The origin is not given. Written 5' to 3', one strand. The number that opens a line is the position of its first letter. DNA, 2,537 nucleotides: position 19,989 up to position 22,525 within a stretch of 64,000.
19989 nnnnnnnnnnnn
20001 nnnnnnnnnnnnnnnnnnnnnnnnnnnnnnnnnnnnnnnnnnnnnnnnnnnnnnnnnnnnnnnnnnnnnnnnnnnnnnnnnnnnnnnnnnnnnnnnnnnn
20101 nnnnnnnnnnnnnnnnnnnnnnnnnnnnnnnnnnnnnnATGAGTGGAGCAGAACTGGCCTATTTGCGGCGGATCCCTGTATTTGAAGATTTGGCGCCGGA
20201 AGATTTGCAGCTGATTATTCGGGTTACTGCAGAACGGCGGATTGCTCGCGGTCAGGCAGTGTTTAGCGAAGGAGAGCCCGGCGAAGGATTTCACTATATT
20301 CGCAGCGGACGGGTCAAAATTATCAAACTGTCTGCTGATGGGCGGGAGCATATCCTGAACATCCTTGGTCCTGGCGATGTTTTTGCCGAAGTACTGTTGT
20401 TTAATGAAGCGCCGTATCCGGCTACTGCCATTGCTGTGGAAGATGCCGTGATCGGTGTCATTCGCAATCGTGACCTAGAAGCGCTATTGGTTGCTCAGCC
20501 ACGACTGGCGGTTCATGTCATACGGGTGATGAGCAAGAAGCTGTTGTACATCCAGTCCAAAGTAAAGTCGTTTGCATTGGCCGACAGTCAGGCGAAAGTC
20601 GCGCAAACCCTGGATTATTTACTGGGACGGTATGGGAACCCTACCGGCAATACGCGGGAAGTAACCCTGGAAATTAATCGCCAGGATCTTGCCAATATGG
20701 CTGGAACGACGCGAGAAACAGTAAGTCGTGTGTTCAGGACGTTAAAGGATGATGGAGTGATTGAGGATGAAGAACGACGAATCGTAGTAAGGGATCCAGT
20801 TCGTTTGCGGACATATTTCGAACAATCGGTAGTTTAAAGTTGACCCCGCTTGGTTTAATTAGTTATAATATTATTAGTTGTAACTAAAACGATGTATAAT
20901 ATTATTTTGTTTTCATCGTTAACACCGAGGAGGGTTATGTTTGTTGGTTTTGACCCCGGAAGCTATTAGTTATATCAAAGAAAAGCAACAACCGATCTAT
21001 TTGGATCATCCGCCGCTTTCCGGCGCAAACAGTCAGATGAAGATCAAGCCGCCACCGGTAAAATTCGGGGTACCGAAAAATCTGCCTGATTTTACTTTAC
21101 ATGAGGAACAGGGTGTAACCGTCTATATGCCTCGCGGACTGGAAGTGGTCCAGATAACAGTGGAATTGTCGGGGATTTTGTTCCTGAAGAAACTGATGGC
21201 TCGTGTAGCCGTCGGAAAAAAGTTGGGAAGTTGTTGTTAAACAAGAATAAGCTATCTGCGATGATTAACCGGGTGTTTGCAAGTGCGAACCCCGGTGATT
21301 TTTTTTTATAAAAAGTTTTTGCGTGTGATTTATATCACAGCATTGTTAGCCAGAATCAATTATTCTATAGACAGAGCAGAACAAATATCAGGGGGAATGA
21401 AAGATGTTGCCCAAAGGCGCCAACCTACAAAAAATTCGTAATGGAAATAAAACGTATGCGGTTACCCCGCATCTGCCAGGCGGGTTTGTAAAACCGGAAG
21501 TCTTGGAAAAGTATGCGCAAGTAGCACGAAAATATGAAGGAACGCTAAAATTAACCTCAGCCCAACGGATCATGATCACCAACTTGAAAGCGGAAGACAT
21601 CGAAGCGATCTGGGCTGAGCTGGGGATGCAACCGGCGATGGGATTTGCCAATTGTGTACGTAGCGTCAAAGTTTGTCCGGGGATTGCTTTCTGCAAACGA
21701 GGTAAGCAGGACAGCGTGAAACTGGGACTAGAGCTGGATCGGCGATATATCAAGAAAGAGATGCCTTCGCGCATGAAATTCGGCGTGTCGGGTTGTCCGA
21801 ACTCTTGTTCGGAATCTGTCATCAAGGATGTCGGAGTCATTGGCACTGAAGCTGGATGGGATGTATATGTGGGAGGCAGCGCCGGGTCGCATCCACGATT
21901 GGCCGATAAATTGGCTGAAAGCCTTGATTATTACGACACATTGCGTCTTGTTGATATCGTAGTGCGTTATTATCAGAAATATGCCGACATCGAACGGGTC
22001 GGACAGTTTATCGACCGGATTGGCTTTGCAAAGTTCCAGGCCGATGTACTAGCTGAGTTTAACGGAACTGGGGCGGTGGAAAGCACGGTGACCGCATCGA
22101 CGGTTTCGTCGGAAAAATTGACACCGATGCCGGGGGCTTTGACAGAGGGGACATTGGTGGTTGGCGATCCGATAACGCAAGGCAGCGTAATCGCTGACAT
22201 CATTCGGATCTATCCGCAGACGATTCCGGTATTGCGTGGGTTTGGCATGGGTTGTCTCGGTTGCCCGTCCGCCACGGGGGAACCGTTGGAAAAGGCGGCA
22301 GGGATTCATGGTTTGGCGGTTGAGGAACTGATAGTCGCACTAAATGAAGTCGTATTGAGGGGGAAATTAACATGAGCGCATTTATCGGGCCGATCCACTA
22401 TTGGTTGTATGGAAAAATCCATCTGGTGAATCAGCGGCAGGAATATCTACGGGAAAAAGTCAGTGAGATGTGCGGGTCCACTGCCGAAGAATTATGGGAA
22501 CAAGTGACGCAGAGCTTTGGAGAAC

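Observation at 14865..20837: Five-gene cytoplasmic signalling operon: PocR-PAS histidine kinase, lone receiver, REC-PAS-PP2C-HATPase, TPR/membrane protein, Crp-family regulator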

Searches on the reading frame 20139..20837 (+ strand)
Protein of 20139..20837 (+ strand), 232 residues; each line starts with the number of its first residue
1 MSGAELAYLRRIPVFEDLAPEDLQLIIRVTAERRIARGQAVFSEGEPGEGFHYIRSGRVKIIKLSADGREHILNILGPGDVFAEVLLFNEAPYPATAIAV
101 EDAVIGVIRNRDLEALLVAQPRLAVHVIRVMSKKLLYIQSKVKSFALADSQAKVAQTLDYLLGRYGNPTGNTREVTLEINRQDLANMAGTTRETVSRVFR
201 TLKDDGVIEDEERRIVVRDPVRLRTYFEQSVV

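Call 3: search_protein_families(library=pfam, proteins=[window:20139-20837:+], max_evalue=0.01)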
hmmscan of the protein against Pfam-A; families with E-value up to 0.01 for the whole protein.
window:20139-20837:+ (232 aa): 5 families
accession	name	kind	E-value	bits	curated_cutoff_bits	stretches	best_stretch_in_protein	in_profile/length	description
PF00027.35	cNMP_binding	-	6.9e-26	90.5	27.5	1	33-117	2-86/89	Cyclic nucleotide-binding domain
PF13545.12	HTH_Crp_2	-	6.1e-19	68.2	27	1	153-225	2-69/70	Crp-like helix-turn-helix domain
PF00325.26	Crp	-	3.9e-09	36.5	21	1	180-208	4-32/32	Bacterial regulatory proteins, crp family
PF25213.1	HVO_A0261_N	-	0.00077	19.7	35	1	180-213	26-59/86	HVO_A0261 N-terminal domain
PF13412.12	HTH_24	-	0.009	16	21.9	0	179-209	18-48/48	Winged helix-turn-helix DNA-binding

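Call 4: search_protein_families(library=ncbifam, proteins=[window:20139-20837:+], max_evalue=0.01)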
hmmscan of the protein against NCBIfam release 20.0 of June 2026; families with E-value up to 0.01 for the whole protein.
window:20139-20837:+ (232 aa): 15 families
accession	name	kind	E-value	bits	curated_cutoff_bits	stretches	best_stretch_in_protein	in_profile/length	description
NF008732.0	PRK11753.1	equivalog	3.7e-25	88.6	266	1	21-217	14-210/214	cAMP-activated global transcriptional regulator CRP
NF006901.0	PRK09392.1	equivalog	2.7e-20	72.7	211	1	3-225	3-219/236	transcriptional activator FtrB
NF050806.1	TransRegFixKCaul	equivalog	9.8e-19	67.4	300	1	29-224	22-211/215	transcriptional regulator FixK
NF008365.0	PRK11161.1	subfamily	2.4e-18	66.3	228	1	30-223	47-239/250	fumarate/nitrate reduction transcriptional regulator Fnr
NF053664.1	TransRegPtrACyano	equivalog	1.8e-16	60.1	300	1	56-219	35-192/196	Crp/Fnr family transcriptional regulator PtrA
NF052518.1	TransRegLdrP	equivalog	5.8e-15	55.8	300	1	33-219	2-180/195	transcriptional regulator LdrP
TIGR03697.1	NtcA_cyano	equivalog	1.1e-14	54.7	244.95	1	38-227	1-192/193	global nitrogen regulator NtcA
NF045989.1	TransRegFnrLRhodb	equivalog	7.3e-14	51.6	300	1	20-223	26-231/245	transcriptional regulator FnrL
NF058543.1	ActPatMycb56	equivalog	8.6e-11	41.2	460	1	13-136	2-123/317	acetyltransferase Pat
NF050815.1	TransActFtrBCaul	equivalog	1.2e-10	41.1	300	1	4-223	6-219/251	transcriptional activator FtrB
NF041163.2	encap_f2b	equivalog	7.7e-09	35.2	400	1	9-134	73-200/450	family 2B encapsulin nanocompartment shell protein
NF010499.0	PRK13918.1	equivalog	1.6e-07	31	274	1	49-224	30-198/205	CRP/FNR family transcriptional regulator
TIGR03896.1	cyc_nuc_ocin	subfamily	1.5e-06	27.8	161.05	1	25-135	3-117/317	bacteriocin-type transport-associated protein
NF007707.0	PRK10402.1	subfamily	0.00081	19.1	180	1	35-149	36-153/226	transcriptional regulator YeiL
TIGR01884.1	cas_HTH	subfamily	0.0082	15.6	60.2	0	182-214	160-192/202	CRISPR-associated CARF protein Csa3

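Call 50: search_solved_structures(query=window:20139-20837:+, max_evalue=0.00001)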
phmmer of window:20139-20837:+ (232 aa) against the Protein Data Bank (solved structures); distinct sequences matched with E-value up to 0.00001: 120 (the best 60 are shown).
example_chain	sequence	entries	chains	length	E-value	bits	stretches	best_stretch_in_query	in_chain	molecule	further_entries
4byy_A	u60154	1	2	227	5e-31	111.4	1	8-222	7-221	TRANSCRIPTIONAL REGULATOR, CRP/FNR FAMILY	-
4cyd_A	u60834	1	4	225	6.3e-31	111.1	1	9-222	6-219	PROBABLE TRANSCRIPTION REGULATOR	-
3r6s_A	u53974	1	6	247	6.6e-31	111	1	8-221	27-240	transcription regulator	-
3d0s_A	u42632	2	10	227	5.9e-30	107.9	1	9-223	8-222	TRANSCRIPTIONAL REGULATORY PROTEIN | PROBABLE TRANSCRIPTIONAL REGULATORY PROTEIN (PROBABLY CRP/ FNR-FAMILY)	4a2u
3mzh_A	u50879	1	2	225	6.7e-30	107.7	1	9-223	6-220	PROBABLE TRANSCRIPTIONAL REGULATORY PROTEIN (PROBABLY CRP/FNR-FAMILY)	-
3h3u_A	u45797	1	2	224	6.8e-30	107.7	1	9-223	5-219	PROBABLE TRANSCRIPTIONAL REGULATORY PROTEIN (PROBABLY CRP/FNR-FAMILY)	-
3i54_A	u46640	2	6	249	8.8e-30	107.3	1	9-223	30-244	Transcriptional regulator, Crp/Fnr family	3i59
4ev0_A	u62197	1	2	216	3.3e-26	95.6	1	11-221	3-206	Transcription regulator, Crp family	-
7ets_A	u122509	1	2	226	8.2e-23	84.6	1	22-222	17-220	Crp/Fnr family transcriptional regulator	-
7pza_A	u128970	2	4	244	2.6e-21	79.6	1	7-211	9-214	Putative cAMP-binding protein-catabolite gene activator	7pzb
3dkw_A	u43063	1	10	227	3.6e-21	79.2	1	12-225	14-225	DNR protein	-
9ya0_MA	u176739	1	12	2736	2.2e-19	73.3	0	8-114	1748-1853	PCR12, TGME49_219070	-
2pqq_A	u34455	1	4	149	3.4e-19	72.7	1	9-145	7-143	Putative transcriptional regulator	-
4i02_A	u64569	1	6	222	6.6e-17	65.3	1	41-217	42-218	Catabolite gene activator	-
1hw5_A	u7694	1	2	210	7.7e-17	65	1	41-217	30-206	CATABOLITE GENE ACTIVATOR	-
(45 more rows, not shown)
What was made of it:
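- On CRP/FNR family (G5): cNMP_binding 90.5, HTH_Crp_2 68.2 and Crp 36.5 bits (call 3); the best PDB relatives are GlxR and Mtb CRP at E 5e-31 (call 50).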

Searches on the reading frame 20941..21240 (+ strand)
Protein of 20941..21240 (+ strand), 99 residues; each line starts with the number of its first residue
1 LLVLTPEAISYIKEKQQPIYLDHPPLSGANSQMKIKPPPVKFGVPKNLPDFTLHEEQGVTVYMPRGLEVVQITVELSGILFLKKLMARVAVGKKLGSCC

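Call 10: search_protein_families(library=pfam, proteins=[window:20941-21240:+], max_evalue=0.001)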
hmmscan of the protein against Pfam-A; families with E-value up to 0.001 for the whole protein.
window:20941-21240:+ (99 aa): 0 families

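Call 85: search_protein_families(library=ncbifam, proteins=[window:20941-21240:+], max_evalue=0.00001)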
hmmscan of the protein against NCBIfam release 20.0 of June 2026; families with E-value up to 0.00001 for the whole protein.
window:20941-21240:+ (99 aa): 1 family
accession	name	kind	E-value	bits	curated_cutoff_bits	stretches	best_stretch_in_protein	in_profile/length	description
NF041239.1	Moor_selen_rel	subfamily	5.2e-13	48.9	40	1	4-87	5-88/91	CC/Se motif family (seleno)protein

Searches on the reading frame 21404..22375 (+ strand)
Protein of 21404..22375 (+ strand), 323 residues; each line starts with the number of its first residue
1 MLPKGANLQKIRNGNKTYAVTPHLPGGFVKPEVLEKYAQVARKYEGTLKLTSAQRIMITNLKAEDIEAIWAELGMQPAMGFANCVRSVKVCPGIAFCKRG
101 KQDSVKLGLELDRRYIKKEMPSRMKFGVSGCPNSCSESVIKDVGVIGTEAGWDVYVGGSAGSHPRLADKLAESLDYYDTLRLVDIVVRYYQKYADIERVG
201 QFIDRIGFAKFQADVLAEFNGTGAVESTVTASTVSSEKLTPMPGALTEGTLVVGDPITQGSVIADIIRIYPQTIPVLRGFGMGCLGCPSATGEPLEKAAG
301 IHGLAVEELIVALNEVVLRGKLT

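Call 10: search_protein_families(library=pfam, proteins=[window:21404-22375:+], max_evalue=0.001)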
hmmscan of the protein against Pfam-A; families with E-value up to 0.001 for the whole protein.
window:21404-22375:+ (323 aa): 3 families
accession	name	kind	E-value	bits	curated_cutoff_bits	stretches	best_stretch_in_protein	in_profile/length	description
PF01077.27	NIR_SIR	-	2.1e-25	89.5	27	1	82-219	2-154/158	Nitrite and sulphite reductase 4Fe-4S domain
PF03460.22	NIR_SIR_ferr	-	9.8e-17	60.9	24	1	12-74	4-67/69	Nitrite/Sulfite reductase ferredoxin-like half domain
PF08984.16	DUF1858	-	3.7e-16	59.4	32.2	1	257-310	1-59/59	Domain of unknown function (DUF1858)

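Call 85: search_protein_families(library=ncbifam, proteins=[window:21404-22375:+], max_evalue=0.00001)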
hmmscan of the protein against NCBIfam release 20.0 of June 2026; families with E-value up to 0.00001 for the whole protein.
window:21404-22375:+ (323 aa): 12 families
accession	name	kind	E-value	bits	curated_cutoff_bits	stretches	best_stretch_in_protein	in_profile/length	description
TIGR02374.1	nitri_red_nirB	equivalog_domain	1.3e-54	185.9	578.35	1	6-217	552-763/794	nitrite reductase large subunit NirB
NF011565.0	PRK14989.1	subfamily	3.8e-45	154.2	883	1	8-205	559-756/847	nitrite reductase large subunit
TIGR03980.1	prismane_assoc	subfamily_domain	1.3e-20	73.1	44.95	1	257-314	1-58/58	hybrid cluster protein-associated redox disulfide domain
NF010029.0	PRK13504.1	equivalog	4.8e-15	54.9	457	1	33-210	379-565/575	NADPH-dependent assimilatory sulfite reductase hemoprotein subunit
NF007125.0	PRK09566.1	equivalog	5e-15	54.9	594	1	20-178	324-493/513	ferredoxin--nitrite reductase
NF007126.0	PRK09567.1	equivalog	1.6e-14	53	523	1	22-211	379-583/595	NirA family protein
TIGR02912.1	sulfite_red_C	equivalog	4.7e-12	45.5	324.1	1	19-148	22-161/314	sulfite reductase subunit C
TIGR02064.1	dsrA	equivalog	8.2e-12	44.7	392.85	1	23-148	88-222/402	dissimilatory-type sulfite reductase subunit alpha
TIGR02042.1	sir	equivalog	9.1e-12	43.8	731.5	1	38-212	392-575/581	sulfite reductase, ferredoxin dependent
TIGR02435.1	CobG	equivalog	9.5e-12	44.6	234.8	1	16-151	253-387/388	precorrin-3B synthase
TIGR02066.1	dsrB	equivalog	1.3e-11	44.1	341.5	1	13-148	26-168/341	dissimilatory-type sulfite reductase subunit beta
TIGR02041.1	CysI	equivalog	2.3e-10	39.5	756.55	1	33-208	357-540/541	assimilatory sulfite reductase (NADPH) hemoprotein subunit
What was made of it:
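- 21404..22980 (+): Probable G5 target operon: a NirB-type siroheme/4Fe-4S domain fused to the HCP-associated redox-disulfide domain (21404-22375), plus an overlapping unknown 202-aa gene (22372-22980). Calls 10 and 85.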
